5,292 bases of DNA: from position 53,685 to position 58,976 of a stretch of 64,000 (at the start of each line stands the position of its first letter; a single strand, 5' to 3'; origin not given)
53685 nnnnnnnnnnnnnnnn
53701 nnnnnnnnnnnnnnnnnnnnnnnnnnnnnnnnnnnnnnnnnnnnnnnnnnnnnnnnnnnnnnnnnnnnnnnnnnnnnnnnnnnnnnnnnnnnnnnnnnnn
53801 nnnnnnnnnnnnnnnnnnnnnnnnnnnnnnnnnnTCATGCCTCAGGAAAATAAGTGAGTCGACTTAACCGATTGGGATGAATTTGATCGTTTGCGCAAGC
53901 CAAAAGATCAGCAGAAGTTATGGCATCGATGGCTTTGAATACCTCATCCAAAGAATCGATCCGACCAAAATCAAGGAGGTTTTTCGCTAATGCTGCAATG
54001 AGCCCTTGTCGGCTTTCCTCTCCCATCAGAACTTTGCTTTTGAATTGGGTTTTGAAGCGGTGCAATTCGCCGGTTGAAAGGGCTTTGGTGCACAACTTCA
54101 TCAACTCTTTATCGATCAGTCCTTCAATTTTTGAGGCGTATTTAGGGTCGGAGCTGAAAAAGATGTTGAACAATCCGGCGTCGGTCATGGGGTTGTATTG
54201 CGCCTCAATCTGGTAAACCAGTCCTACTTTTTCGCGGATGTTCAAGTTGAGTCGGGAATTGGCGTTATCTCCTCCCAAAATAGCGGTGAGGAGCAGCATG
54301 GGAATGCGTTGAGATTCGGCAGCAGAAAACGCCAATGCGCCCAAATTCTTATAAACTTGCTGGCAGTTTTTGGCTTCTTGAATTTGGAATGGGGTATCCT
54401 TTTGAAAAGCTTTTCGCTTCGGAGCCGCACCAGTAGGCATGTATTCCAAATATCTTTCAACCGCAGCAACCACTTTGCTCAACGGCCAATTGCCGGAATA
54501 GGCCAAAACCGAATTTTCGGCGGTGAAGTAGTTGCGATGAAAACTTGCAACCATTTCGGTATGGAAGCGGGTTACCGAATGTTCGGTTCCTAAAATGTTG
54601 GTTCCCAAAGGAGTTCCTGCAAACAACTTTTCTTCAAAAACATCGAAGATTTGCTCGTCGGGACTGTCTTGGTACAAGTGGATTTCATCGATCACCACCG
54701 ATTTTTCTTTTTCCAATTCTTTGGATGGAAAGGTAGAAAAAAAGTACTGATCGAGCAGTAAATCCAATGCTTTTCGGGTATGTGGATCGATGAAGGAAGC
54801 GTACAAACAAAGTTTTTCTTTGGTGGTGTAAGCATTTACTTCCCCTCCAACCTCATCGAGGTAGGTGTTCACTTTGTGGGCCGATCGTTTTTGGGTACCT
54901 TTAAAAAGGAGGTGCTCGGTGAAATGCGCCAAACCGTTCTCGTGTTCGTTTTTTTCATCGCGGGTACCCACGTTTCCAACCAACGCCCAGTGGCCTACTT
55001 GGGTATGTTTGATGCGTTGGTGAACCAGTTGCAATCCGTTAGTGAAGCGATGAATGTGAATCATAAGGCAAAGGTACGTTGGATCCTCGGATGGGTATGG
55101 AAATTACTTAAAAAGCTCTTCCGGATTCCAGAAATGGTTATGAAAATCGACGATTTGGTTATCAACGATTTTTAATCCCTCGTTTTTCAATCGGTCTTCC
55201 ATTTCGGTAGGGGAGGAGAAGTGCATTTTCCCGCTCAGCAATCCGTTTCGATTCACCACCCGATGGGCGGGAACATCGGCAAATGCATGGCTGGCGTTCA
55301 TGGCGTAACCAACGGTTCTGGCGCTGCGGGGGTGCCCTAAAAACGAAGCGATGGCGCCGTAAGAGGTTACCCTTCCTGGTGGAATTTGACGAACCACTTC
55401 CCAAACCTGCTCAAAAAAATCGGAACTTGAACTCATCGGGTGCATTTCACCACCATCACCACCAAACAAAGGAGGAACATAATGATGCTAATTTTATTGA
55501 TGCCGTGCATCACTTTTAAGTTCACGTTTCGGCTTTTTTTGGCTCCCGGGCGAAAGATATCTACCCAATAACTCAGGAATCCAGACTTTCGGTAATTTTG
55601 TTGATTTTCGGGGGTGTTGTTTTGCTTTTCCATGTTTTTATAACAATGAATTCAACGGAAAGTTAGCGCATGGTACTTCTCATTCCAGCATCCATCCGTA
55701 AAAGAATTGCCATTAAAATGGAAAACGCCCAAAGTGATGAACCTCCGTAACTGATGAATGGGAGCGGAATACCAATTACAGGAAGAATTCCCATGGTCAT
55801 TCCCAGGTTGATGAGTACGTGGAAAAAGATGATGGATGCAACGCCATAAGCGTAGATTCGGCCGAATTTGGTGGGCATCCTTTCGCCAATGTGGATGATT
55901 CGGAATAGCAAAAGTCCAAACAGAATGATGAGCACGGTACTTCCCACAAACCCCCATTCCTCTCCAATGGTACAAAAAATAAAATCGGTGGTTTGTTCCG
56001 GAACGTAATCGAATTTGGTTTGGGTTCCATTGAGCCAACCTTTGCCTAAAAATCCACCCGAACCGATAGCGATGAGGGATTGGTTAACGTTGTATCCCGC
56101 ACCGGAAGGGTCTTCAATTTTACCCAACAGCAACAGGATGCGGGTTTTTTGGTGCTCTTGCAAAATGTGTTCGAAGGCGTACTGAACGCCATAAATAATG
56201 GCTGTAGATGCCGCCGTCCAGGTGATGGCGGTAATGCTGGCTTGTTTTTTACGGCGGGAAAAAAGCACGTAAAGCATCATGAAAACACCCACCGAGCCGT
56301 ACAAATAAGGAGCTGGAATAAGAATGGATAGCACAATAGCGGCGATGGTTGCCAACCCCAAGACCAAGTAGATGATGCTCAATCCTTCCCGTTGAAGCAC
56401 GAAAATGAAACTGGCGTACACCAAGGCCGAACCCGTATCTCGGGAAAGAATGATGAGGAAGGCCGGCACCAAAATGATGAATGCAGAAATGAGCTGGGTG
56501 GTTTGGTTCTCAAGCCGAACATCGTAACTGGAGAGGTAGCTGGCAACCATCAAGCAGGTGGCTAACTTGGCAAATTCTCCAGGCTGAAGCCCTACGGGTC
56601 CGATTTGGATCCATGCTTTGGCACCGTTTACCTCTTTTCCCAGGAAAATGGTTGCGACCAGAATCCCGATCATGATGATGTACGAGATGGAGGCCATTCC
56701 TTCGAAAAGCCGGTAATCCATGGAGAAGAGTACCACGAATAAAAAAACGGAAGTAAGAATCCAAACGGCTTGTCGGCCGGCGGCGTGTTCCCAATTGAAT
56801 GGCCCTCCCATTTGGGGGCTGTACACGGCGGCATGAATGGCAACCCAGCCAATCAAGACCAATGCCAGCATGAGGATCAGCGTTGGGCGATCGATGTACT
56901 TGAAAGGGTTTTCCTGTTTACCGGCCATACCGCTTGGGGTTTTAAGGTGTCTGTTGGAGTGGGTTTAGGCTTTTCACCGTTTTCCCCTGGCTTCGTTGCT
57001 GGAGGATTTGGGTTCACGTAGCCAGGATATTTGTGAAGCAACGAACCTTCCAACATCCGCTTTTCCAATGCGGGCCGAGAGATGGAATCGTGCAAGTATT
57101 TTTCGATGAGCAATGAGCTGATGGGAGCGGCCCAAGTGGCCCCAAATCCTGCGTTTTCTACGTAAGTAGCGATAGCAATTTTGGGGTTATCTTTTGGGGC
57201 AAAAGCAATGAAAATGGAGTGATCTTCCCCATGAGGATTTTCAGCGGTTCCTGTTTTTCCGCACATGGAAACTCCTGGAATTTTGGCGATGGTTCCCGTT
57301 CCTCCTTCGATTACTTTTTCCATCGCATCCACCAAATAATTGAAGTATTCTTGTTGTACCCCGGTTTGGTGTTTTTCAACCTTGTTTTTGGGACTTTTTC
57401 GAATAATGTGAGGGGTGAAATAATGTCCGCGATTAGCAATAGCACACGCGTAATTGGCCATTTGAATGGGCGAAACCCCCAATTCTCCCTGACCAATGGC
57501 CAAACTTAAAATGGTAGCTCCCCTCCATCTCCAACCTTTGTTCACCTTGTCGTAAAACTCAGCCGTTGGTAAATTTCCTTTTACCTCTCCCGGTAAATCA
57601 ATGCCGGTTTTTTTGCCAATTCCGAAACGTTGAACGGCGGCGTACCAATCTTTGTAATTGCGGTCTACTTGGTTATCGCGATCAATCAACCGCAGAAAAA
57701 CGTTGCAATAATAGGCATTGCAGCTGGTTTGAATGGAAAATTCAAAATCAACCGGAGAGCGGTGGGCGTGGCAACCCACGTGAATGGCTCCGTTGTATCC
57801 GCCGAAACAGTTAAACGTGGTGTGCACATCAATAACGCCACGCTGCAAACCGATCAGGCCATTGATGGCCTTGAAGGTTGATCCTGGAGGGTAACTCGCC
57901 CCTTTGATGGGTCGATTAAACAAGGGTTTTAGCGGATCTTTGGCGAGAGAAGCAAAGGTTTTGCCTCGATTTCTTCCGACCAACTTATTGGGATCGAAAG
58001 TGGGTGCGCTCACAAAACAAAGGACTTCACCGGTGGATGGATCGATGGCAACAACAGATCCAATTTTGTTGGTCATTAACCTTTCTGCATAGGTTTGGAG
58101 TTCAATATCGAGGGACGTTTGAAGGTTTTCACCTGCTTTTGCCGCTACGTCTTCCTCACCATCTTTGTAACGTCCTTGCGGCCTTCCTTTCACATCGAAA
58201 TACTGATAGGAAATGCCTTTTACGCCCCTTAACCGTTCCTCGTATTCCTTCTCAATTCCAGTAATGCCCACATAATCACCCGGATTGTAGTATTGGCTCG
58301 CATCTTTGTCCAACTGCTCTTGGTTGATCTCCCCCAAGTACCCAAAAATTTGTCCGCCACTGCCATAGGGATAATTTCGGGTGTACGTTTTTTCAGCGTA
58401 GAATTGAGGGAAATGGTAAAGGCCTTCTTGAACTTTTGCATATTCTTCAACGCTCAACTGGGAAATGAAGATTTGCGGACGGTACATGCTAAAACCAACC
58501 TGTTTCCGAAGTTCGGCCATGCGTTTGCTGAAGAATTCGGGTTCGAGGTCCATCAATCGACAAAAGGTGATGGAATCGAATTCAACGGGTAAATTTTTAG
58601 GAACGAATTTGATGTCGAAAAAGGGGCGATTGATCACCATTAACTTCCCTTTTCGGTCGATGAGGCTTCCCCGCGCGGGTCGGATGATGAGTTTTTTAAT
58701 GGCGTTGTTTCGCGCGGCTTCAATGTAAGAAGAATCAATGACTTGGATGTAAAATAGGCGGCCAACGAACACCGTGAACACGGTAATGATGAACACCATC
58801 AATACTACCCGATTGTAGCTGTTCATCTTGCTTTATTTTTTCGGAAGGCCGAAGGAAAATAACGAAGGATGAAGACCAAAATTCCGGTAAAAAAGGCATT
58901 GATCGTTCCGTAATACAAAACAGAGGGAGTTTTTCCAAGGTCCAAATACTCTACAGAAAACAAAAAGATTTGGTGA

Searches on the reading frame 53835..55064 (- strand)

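Call 87: search_protein_families(library=pfam, proteins=[window:53835-55064:-], max_evalue=0.00001)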
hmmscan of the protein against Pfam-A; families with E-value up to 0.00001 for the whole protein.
window:53835-55064:- (409 aa): 2 families
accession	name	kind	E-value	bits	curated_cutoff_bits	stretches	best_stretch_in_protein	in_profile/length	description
PF00675.25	Peptidase_M16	-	2.9e-28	99.1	22.3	1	21-160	10-148/149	Insulinase (Peptidase family M16)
PF05193.26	Peptidase_M16_C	-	1.9e-23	83.7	23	1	170-340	5-180/181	Peptidase M16 inactive domain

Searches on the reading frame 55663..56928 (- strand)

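Call 87: search_protein_families(library=pfam, proteins=[window:55663-56928:-], max_evalue=0.00001)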
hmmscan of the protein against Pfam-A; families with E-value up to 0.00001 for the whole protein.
window:55663-56928:- (421 aa): 1 family
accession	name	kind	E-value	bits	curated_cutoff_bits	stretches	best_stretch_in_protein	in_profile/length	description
PF01098.24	FTSW_RODA_SPOVE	-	6.3e-88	295.6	26.4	2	198-414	143-352/356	Cell cycle protein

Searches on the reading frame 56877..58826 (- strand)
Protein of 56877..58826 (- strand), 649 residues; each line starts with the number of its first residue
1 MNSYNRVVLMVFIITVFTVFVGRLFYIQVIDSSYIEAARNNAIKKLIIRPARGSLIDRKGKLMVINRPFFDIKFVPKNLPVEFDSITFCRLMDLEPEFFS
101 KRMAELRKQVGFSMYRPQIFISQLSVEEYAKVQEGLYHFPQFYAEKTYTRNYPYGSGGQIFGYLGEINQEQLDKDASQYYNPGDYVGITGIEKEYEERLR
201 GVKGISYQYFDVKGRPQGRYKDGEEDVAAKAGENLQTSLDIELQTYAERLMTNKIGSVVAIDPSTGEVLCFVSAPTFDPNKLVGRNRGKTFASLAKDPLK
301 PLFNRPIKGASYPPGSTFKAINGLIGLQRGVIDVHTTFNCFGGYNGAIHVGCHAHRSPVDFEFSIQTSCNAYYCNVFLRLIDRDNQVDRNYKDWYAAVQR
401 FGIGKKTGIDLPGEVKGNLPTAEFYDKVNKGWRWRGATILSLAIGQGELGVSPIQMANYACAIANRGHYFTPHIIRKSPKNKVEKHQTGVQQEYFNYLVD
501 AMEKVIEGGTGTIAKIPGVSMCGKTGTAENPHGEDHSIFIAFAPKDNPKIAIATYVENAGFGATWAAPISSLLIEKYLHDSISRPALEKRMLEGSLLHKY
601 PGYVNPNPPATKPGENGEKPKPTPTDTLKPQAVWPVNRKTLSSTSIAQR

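Call 87: search_protein_families(library=pfam, proteins=[window:56877-58826:-], max_evalue=0.00001)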
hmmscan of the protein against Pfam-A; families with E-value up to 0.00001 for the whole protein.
window:56877-58826:- (649 aa): 2 families
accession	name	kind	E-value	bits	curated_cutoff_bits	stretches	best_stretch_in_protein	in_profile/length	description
PF00905.27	Transpeptidase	-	7.5e-54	183.4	22.1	1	256-570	1-294/299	Penicillin binding protein transpeptidase domain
PF03717.20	PBP_dimer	-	6.7e-36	124.8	24.4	1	48-217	2-176/180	Penicillin-binding Protein dimerisation domain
